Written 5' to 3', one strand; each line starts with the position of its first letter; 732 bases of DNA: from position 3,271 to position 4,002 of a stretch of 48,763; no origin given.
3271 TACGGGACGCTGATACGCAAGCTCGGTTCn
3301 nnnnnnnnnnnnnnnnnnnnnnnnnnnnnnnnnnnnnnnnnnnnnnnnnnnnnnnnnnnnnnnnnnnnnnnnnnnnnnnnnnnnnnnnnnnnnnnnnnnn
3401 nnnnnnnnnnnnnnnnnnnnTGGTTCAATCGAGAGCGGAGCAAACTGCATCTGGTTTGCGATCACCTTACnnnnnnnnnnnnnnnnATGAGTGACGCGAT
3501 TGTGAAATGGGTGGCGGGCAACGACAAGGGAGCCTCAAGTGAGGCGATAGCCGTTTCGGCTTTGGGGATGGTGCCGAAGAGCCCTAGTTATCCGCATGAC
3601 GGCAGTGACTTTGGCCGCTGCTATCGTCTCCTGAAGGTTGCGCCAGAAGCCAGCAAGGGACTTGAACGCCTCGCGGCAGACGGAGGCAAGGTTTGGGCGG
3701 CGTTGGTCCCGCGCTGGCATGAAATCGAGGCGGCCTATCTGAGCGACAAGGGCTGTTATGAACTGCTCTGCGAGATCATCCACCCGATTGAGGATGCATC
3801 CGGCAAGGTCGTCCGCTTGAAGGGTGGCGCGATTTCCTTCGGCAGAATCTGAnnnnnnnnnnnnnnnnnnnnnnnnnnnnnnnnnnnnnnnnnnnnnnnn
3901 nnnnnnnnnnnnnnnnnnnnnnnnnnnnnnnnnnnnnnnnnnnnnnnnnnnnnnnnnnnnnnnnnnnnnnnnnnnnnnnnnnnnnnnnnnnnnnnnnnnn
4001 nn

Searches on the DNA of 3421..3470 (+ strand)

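Call 59: build_rna_model(alignment_id=A2, structure=none)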
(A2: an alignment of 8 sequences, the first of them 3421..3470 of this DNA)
Model R1 built from alignment A2 (8 sequences, 50 columns); structure: none (sequence only).
model positions 50; base pairs 0; branch points 0; effective number of sequences 8; information 0.878 bits per position. No base pairs: searches with it score sequence only.

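Call 60: search_with_rna_model(model_id=R1, source=window, filters=off, max_evalue=10, show_alignments=10)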
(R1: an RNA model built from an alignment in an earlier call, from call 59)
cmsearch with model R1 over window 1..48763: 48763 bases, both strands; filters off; matches with E-value up to 10: 29.
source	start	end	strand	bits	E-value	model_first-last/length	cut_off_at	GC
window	31075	31121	-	47.2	8.3e-14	1-48/50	-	0.49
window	35848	35893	-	46.3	1.6e-13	4-50/50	-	0.48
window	3908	3956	+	43.6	1.2e-12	1-49/50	-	0.45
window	28262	28310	+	41.8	4.1e-12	1-49/50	-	0.51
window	3421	3469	+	41.4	5.9e-12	1-49/50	-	0.49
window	35016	35062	-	38.1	6.2e-11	3-50/50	-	0.47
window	2506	2536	-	12.9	0.0055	8-38/50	-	0.52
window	35455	35495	-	12.6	0.007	2-42/50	-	0.51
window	6493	6538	+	10.7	0.026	3-48/50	-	0.5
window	14185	14208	+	8.9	0.098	5-28/50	-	0.5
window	21358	21380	+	7.3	0.31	13-36/50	-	0.48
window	31233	31255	+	6.9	0.43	5-27/50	-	0.52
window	37651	37666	-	6.7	0.49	29-44/50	-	0.56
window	33660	33683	+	6.5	0.56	21-45/50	-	0.5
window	34058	34079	-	5.9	0.89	4-25/50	-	0.45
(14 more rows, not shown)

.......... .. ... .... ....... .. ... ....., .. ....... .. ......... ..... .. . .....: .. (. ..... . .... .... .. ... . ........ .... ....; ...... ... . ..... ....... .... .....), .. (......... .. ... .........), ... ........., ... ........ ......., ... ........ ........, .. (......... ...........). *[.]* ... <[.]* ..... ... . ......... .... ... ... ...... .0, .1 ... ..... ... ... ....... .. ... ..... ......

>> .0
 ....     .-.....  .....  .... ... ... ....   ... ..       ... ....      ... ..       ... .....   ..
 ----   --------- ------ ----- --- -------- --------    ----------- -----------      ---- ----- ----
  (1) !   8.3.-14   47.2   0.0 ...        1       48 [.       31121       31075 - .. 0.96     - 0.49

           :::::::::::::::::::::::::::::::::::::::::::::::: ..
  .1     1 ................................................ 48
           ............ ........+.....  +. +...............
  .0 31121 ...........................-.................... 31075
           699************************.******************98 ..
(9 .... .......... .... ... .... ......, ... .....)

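Call 63: search_with_rna_model(model_id=R1, sources=[L166, L167, L168, L169, L170, L171, L172, L173, L174, L175, L176, L177, L181, L182, L185, L186, L187, L188, L189, L190, L191, L192, L193, L194, L016, L037, L007], max_evalue=1, show_alignments=8)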
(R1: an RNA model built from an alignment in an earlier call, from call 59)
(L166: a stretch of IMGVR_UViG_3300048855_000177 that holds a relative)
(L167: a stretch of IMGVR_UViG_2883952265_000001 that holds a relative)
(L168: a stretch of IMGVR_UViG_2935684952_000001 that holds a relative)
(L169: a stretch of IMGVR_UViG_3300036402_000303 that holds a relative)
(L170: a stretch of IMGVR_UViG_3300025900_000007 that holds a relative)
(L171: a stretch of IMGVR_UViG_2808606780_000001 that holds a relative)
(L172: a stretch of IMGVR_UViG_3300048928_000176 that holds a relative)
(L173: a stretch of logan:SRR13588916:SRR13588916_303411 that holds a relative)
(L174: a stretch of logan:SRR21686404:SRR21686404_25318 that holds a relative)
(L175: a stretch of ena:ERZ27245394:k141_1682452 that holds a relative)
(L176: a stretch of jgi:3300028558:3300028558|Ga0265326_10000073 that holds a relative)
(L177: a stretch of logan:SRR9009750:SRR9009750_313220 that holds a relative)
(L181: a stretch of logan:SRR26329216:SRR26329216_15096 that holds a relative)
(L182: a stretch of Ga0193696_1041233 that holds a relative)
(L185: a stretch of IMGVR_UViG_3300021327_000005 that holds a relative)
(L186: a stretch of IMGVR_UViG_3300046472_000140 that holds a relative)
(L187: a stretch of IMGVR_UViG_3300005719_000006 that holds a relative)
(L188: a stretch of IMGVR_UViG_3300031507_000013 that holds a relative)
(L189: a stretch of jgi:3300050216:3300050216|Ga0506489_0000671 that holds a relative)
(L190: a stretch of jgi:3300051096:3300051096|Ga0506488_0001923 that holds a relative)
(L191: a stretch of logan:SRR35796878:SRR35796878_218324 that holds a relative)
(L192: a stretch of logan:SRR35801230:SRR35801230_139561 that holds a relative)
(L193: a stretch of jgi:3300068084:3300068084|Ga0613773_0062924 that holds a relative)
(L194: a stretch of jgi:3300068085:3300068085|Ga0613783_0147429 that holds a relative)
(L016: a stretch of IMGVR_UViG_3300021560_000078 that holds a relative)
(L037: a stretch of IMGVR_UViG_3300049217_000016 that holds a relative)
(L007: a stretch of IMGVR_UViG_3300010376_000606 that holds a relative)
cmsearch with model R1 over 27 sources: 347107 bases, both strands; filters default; matches with E-value up to 1: 3.
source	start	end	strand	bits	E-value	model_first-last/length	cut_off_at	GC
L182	750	797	-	42.2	2.3e-11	1-49/50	-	0.46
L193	1244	1291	+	38.2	4e-10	1-48/50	-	0.58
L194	237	284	+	38.2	4e-10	1-48/50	-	0.58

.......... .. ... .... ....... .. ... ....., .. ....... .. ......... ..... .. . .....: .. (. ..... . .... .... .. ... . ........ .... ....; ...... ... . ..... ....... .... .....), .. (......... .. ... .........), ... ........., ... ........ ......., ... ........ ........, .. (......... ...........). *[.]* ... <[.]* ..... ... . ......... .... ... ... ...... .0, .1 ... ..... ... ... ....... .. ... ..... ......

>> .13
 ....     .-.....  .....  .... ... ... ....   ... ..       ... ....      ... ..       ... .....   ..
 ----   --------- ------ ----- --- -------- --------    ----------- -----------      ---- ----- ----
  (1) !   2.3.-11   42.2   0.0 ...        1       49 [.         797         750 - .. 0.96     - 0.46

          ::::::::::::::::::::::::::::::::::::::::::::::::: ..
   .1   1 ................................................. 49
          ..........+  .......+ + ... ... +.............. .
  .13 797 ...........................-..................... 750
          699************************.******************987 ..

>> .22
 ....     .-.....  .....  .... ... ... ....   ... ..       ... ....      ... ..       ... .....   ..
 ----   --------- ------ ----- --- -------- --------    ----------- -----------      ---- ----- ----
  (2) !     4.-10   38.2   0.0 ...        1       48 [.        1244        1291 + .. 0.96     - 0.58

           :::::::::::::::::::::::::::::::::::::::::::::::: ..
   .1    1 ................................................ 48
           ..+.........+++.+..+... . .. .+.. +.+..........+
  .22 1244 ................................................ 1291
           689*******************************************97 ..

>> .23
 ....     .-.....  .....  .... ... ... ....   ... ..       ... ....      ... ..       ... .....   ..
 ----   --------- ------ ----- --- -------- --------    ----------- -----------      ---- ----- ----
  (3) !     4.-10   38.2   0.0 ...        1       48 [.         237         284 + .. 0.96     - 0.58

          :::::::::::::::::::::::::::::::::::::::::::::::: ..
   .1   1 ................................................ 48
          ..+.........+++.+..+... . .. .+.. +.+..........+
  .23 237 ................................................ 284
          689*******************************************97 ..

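Call 68: search_with_rna_model(model_id=R1, sources=[L195, L196, L197, L198], max_evalue=10, filters=off, show_alignments=6)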
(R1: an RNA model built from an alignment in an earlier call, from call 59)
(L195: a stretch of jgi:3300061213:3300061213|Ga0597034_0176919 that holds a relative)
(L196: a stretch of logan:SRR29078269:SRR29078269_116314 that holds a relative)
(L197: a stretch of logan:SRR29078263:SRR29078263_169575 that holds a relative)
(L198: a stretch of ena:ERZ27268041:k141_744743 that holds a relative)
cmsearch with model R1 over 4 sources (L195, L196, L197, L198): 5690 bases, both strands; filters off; matches with E-value up to 10: 26.
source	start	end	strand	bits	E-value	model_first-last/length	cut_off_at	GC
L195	488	508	-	5.7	0.12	20-40/50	-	0.52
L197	851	874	+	4.7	0.24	22-46/50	-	0.58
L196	785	806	+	3.6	0.55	7-28/50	-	0.55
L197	760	770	-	3.4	0.61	34-44/50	-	0.55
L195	1909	1925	-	3.4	0.65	2-18/50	-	0.71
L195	924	942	+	2.7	1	10-28/50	-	0.47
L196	19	45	+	2.2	1.5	16-41/50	-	0.59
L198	734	749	+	1.9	1.9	17-32/50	-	0.62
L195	1997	2012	+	1.6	2.3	2-19/50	-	0.5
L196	570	591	+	1.5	2.6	2-23/50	-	0.45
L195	2268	2281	+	1.2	3.1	15-28/50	-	0.71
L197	752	768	+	1.1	3.3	25-41/50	-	0.59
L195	2136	2147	+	0.7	4.5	30-41/50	-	0.67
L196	238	255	+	0.7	4.6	11-29/50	-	0.56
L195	273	283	+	0.6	4.7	5-15/50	-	0.45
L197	801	815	+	0.5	5.2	25-40/50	-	0.67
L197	547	560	-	0.4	5.7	7-20/50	-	0.5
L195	251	269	-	0.3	5.8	24-43/50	-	0.58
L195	1553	1567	-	0.2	6.5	32-46/50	-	0.8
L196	386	400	-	0.2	6.6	14-27/50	-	0.73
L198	312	328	+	0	7.4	21-37/50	-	0.65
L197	556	566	+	0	7.4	31-41/50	-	0.64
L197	445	462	-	-0.1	8.2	11-28/50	-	0.72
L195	672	677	+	-0.2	8.4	31-36/50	-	0.5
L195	2264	2264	-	-0.2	8.6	32-32/50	-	1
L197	863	870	-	-0.2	8.9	35-42/50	-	0.5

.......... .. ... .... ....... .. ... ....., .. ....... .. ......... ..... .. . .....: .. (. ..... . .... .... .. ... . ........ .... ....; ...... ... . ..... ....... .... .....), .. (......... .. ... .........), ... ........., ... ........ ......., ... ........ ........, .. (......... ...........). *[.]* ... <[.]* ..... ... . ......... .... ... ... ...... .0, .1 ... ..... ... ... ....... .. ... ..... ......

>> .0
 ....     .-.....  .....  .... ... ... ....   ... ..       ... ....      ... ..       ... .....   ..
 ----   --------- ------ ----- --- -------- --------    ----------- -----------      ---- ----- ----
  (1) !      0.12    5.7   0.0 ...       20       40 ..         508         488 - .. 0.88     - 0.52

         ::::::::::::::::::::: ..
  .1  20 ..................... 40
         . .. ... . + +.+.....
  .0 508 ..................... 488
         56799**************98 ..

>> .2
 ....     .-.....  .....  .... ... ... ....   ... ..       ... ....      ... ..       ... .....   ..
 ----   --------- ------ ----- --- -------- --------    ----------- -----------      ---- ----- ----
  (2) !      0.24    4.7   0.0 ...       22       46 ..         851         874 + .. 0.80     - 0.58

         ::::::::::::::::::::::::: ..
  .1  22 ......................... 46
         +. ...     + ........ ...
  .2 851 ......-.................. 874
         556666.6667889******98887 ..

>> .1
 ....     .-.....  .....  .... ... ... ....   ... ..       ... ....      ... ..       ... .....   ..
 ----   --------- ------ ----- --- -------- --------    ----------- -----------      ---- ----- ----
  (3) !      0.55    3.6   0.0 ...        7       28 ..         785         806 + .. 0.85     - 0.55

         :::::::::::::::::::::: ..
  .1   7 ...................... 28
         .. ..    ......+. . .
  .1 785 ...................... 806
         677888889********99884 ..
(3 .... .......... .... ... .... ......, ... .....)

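Call 103: search_with_rna_model(model_id=R1, sources=[L200, L201, L202], max_evalue=1, filters=off, show_alignments=8)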
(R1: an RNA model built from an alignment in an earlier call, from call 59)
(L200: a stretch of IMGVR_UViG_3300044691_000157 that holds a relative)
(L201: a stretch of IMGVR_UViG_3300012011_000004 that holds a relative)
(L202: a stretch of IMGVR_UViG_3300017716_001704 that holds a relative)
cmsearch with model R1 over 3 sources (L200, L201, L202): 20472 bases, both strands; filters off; matches with E-value up to 1: 6.
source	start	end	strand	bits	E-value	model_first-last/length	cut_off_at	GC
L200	9869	9916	+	32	2.2e-09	2-49/50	-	0.52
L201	5959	6005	+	30.6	5.8e-09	1-48/50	-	0.49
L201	6175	6222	-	30.6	6e-09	1-48/50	-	0.54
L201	7227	7274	+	30.2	7.9e-09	1-48/50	-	0.52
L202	1381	1415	+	18.9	3e-05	12-48/50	-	0.6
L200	2907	2944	-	6.6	0.22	2-39/50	-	0.55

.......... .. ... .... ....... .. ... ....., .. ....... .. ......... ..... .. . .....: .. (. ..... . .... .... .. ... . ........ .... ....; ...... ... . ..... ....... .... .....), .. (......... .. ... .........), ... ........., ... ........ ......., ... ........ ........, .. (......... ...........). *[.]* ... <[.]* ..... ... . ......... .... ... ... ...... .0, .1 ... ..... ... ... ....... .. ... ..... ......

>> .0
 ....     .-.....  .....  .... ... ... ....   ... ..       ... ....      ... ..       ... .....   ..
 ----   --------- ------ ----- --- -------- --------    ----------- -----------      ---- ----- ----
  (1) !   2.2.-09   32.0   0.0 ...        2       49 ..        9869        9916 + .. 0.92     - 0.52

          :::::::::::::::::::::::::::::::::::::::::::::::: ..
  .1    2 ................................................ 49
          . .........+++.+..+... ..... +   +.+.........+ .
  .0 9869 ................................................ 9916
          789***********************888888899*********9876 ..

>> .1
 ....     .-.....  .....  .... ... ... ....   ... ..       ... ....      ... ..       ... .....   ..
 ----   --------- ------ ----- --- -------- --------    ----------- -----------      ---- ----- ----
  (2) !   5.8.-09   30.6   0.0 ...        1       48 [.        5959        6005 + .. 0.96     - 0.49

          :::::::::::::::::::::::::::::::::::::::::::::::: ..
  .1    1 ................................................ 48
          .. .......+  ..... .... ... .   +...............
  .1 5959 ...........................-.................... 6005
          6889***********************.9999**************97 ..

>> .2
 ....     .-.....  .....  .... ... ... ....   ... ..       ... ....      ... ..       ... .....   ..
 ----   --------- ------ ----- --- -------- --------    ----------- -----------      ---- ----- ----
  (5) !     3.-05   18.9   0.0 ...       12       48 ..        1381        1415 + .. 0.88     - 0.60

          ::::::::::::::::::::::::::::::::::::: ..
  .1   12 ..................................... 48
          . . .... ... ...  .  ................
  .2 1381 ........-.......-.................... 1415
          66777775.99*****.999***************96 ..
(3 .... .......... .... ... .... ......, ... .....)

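Call 110: search_with_rna_model(model_id=R1, sources=[L046, L047, L048, L049, L050, L051, L052, L053, L054, L055, L056, L057, L058, L059, L060, L061, L062, L063, L064, L065, L066, L067, L068, L069, L070, L071, L072, L073, L074, L075, L076, L077, L078, L079, L080, L081, L082, L083, L084, L085, L086, L087, L088, L089, L090, L091, L092, L093, L094, L095, L096, L097, L098, L099, L100, L101, L102, L103, L104, L105, L106, L107, L108, L109, L110, L111, L112, L113, L114, L115, L116, L117, L118, L119, L120, L121, L122, L123, L124, L125], max_evalue=0.01)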
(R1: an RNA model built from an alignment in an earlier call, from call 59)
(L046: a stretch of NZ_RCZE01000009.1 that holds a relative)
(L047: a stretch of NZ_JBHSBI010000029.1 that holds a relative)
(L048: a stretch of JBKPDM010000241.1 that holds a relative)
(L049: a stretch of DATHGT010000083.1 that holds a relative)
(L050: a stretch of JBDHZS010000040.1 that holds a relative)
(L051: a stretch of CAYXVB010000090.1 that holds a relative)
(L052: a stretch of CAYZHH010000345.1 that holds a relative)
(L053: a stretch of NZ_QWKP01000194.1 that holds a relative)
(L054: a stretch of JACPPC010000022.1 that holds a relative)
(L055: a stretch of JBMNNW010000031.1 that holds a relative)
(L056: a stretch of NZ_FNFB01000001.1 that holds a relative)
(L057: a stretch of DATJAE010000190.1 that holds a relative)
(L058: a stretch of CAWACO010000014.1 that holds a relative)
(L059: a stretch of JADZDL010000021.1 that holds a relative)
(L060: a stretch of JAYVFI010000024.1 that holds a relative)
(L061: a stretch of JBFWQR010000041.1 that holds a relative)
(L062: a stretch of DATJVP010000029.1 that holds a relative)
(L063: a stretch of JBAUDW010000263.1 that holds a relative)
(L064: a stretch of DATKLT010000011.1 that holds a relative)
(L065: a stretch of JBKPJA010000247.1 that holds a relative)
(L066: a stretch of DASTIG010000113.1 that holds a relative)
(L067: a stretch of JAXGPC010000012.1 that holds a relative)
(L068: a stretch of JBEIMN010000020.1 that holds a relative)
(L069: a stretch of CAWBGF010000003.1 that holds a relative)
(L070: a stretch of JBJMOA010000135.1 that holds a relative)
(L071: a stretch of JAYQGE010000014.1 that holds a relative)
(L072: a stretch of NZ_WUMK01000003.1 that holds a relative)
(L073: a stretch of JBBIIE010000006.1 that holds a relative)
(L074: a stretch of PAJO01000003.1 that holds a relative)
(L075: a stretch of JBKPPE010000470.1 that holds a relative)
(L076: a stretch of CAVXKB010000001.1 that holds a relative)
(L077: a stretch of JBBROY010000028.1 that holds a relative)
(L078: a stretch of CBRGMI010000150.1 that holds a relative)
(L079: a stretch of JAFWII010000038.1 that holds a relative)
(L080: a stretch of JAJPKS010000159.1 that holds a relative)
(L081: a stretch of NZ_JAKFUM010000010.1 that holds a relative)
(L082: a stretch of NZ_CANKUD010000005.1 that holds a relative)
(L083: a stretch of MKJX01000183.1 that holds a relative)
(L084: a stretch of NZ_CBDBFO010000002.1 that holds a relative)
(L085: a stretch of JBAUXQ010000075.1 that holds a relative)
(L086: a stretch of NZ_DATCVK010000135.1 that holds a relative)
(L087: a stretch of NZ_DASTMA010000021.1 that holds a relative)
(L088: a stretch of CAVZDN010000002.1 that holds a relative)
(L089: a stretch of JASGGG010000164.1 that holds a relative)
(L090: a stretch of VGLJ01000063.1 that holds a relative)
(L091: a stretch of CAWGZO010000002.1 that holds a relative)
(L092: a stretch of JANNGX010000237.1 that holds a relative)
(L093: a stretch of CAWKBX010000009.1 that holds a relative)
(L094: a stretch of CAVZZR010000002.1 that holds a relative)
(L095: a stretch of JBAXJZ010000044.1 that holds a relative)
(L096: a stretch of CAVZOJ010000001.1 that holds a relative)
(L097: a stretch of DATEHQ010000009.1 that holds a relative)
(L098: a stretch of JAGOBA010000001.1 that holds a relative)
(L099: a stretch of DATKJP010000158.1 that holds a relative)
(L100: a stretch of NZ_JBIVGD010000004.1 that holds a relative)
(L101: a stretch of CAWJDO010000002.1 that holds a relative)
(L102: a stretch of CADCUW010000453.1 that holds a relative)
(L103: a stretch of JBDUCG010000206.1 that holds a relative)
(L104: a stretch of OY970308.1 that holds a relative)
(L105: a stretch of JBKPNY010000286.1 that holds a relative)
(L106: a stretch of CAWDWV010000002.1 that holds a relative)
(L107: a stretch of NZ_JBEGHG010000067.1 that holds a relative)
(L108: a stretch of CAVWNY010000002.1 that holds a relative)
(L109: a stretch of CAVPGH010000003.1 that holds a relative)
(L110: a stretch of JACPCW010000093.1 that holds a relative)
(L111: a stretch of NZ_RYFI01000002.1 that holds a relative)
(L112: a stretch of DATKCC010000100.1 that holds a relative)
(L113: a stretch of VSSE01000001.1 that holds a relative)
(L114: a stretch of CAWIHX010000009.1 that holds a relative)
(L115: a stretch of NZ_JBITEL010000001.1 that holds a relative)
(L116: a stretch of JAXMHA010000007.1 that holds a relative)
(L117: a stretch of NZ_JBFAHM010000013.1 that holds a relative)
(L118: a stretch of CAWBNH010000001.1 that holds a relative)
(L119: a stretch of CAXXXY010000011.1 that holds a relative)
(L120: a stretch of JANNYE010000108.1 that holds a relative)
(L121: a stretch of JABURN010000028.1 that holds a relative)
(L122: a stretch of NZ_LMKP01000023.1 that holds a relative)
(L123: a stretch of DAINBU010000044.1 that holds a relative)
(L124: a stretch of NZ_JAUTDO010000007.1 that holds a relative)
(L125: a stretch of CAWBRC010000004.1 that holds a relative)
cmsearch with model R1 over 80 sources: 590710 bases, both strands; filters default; matches with E-value up to 0.01: 7.
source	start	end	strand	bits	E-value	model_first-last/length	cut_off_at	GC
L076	2627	2661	-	19.2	0.00067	13-48/50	-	0.66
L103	594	629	-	18.6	0.0011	10-46/50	-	0.61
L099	4113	4145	+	18.1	0.0015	15-48/50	-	0.58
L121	3090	3123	-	18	0.0016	12-46/50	-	0.53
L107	5189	5220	+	17.7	0.0021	14-46/50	-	0.69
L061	7930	7966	+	17.6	0.0022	11-48/50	-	0.62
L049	4608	4640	-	16.4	0.0054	15-47/50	-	0.67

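Call 112: search_with_rna_model(model_id=R1, sources=[L203, L204, L205, L206, L207, L208], max_evalue=0.1, filters=off)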
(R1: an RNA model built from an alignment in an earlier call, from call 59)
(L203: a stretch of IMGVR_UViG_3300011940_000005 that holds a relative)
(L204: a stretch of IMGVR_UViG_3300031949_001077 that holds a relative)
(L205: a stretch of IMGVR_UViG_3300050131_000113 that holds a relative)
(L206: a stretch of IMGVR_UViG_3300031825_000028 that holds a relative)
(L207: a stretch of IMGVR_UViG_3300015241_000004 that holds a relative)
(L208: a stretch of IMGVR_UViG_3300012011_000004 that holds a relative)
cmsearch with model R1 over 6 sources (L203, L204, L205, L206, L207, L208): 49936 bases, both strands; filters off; matches with E-value up to 0.1: 15.
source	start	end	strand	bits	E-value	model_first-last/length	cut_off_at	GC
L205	3210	3254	-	35.5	4.4e-10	1-45/50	-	0.47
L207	5845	5891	-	34.5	8.9e-10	1-47/50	-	0.51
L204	1579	1625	+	32.8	3e-09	1-47/50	-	0.55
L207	7684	7730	-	32.4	3.9e-09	1-47/50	-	0.49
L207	773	819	+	31.6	7.1e-09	1-47/50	-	0.47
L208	3463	3509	+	27.3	1.6e-07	1-47/50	-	0.49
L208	7943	7989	+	27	2e-07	1-48/50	-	0.53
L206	6204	6245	-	24.9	9e-07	3-44/50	-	0.52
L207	1724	1771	-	22.9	3.9e-06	1-47/50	-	0.58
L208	9699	9746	-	22.8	4.4e-06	1-48/50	-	0.56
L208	6549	6594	-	15.8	0.00069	1-46/50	-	0.63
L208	8432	8478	-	15.1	0.0011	1-48/50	-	0.55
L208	3110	3156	-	14.9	0.0013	1-48/50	-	0.51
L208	8834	8879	+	14.5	0.0017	2-48/50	-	0.59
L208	5332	5362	-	12.8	0.0061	13-43/50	-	0.65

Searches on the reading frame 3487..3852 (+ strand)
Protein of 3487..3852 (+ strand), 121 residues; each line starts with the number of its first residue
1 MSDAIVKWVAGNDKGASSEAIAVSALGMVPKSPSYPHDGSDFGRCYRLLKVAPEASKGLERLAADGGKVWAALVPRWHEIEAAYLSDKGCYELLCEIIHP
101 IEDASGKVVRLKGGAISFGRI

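Call 14: search_protein_families(library=pfam, max_evalue=0.01, proteins=[window:3487-3852:+])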
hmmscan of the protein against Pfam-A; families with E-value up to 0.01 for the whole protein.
window:3487-3852:+ (121 aa): 0 families

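Call 15: search_protein_families(library=phrogs, max_evalue=0.001, proteins=[window:3487-3852:+])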
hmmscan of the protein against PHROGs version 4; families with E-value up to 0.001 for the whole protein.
window:3487-3852:+ (121 aa): 3 families
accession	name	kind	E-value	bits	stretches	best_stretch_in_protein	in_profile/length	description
phrog_1229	-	unknown function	4.1e-18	66.5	1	2-88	5-94/116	-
phrog_15291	-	unknown function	7.4e-18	65.7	1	4-89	60-145/161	-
phrog_4212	-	unknown function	5e-16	59.8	1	4-107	10-108/353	-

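Call 21: find_related_loci(query=window:3487-3852:+, collection=viral_contigs, flank=10000)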
Query window:3487-3852:+ (121 aa) in viral_contigs; peptide patterns used: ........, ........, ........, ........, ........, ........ (x = any residue, [..] = any of these).
14 stretches matched a pattern, but none encodes a relative of the query by tblastn (E <= 1e-3).
